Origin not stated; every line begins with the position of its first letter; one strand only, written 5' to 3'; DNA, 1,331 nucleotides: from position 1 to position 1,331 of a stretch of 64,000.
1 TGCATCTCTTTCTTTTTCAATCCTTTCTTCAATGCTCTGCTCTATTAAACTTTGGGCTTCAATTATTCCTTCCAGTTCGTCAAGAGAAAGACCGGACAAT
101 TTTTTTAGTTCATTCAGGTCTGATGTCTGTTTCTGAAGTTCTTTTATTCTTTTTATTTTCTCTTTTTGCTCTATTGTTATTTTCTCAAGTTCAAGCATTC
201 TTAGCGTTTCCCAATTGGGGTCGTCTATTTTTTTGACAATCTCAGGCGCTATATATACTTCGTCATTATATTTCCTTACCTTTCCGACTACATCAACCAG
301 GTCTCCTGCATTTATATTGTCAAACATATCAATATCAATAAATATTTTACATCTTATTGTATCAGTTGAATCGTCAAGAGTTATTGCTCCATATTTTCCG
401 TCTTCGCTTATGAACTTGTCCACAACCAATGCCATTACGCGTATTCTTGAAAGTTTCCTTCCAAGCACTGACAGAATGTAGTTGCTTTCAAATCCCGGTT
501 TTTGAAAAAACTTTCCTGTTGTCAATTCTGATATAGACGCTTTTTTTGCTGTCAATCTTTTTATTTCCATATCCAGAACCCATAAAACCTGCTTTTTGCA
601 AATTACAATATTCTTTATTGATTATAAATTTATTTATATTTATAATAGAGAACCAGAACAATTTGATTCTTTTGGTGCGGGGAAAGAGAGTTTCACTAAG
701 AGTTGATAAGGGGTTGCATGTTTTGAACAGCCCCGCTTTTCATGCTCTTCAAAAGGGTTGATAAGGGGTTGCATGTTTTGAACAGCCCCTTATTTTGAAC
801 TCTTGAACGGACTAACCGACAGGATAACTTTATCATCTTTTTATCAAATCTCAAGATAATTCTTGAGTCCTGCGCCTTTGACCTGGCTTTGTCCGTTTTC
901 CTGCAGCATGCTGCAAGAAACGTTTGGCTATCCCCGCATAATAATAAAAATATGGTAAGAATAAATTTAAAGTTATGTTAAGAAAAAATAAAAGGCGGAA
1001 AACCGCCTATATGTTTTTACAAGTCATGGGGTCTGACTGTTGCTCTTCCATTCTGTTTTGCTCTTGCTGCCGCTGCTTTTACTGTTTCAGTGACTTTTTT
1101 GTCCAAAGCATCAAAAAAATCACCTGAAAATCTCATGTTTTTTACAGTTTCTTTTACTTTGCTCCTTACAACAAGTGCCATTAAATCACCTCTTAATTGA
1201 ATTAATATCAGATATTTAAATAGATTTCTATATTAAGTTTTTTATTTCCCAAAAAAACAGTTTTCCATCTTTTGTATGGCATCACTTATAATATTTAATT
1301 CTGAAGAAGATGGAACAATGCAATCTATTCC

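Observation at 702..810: Hairpin repeat family, copy A (tandem doublet) downstream of a small histone-like gene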

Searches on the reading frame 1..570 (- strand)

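Call 45: search_protein_families(library=pfam, proteins=[window:1-570:-], max_evalue=0.01)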
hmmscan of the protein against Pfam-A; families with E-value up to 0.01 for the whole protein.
window:1-570:- (190 aa): 2 families
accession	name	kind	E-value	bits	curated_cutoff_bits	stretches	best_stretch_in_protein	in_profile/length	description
PF01336.31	tRNA_anti-codon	-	1.2e-07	32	27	1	45-107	3-67/75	OB-fold nucleic acid binding domain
PF17146.10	PIN_6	-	0.0031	18.4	27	1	97-155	13-73/87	PIN domain of ribonuclease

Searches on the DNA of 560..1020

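Call 11: search_rna_families(source=window, start=560, end=1020, threshold=evalue, max_evalue=10, show_alignments=3)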
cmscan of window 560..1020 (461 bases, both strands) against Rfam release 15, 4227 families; matches with E-value up to 10: 8.
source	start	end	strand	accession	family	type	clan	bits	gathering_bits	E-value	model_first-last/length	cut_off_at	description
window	753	806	+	RF03269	mir-5697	Gene; miRNA;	-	18.9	50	0.43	1-59/59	no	mir-5697 microRNA precursor family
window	610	653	-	RF01363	CRISPR-DR50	Gene; CRISPR;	-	18.8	47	3.6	1-46/46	no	CRISPR RNA direct repeat element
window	714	785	+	RF03875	MIR5272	Gene; miRNA;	-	18.2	64.5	7.3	1-74/74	no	MIR5272 microRNA precursor family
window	896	921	+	RF03578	mir-3910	Gene; miRNA;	-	16.1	95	2.6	1-82/82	no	mir-3910 microRNA precursor family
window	981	1020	-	RF00558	L20_leader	Cis-reg; leader;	-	12.9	58.7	9.9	55-127/127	5'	Ribosomal protein L20 leader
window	896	1020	+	RF00125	IS128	Gene; sRNA;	-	12.4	80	5.5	59-204/209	no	IS128 RNA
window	829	955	+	RF01669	P14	Gene; sRNA;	-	12.4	45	7.6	1-146/146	no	Pseudomonas sRNA P14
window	927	1020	-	RF02082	STnc540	Gene; sRNA;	-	12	38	6.1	108-202/202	5'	Enterobacterial sRNA STnc540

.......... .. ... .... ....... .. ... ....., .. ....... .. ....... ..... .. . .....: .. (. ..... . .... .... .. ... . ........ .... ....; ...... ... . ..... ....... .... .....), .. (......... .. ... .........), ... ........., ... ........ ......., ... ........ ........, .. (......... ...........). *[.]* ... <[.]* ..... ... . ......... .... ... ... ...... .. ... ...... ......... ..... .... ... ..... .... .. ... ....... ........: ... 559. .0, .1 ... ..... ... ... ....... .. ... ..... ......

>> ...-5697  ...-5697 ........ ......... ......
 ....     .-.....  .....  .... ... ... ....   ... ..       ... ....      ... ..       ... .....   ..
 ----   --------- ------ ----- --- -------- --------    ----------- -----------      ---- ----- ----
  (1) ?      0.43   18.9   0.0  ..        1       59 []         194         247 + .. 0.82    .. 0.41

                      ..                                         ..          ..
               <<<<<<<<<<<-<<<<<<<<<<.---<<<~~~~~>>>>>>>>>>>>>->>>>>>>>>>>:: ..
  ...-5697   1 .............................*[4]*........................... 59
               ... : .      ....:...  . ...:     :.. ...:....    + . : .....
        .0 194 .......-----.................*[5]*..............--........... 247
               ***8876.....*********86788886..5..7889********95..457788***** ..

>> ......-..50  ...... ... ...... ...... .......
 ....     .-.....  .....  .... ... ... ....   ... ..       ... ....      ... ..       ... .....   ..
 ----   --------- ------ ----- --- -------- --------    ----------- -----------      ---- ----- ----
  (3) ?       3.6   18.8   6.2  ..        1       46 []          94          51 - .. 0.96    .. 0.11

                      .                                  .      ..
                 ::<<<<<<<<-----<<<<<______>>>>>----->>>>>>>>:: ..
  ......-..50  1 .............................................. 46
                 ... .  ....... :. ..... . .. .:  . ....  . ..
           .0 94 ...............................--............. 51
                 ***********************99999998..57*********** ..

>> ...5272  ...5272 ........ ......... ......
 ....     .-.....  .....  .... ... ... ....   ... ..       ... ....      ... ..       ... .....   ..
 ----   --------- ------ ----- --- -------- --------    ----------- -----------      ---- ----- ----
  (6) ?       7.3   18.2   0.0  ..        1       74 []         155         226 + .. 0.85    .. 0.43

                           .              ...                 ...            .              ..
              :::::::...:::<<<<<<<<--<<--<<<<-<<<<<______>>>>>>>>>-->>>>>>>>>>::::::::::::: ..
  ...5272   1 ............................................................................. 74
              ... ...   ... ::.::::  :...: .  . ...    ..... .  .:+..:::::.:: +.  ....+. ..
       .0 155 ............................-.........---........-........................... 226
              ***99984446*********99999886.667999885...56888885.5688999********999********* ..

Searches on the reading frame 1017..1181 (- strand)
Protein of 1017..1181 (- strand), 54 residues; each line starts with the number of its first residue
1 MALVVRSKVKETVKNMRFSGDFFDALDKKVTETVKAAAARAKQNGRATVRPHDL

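Call 16: find_encoding_contigs(protein=window:1017-1181:-, flank=3000, max_places=10)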
Protein window:1017-1181:- (54 aa): 2 contigs read that carry it; 2 places shown.
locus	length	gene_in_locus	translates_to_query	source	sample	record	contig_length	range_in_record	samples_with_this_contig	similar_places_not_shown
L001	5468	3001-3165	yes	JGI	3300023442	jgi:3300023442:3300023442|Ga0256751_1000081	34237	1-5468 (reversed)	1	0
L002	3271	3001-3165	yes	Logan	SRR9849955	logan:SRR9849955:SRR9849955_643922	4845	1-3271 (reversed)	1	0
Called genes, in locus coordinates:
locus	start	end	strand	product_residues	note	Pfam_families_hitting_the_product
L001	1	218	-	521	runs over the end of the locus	PF23545:Zn_ribbon_HMPTM, PF04055:Radical_SAM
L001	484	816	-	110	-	-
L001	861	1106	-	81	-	PF00736:EF1_GNE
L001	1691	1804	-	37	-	-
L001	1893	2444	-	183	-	PF01725:Ham1p_like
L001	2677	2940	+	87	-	-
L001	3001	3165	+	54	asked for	-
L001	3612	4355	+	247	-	PF01336:tRNA_anti-codon (weak)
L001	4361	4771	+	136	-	PF01873:eIF-5_eIF-2B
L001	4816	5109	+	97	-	PF04242:DUF424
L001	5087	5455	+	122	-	-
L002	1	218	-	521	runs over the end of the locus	PF23545:Zn_ribbon_HMPTM, PF04055:Radical_SAM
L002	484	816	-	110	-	-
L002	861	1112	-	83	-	PF00736:EF1_GNE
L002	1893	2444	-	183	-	PF01725:Ham1p_like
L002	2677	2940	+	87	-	-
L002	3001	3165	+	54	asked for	-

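Call 45: search_protein_families(library=pfam, proteins=[window:1017-1181:-], max_evalue=0.01)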
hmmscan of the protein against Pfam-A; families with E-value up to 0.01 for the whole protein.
window:1017-1181:- (54 aa): 1 family
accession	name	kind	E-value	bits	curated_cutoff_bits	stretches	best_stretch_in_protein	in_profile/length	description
PF09123.17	DUF1931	-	0.0099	16.5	21.8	1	22-54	21-53/138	Domain of unknown function (DUF1931)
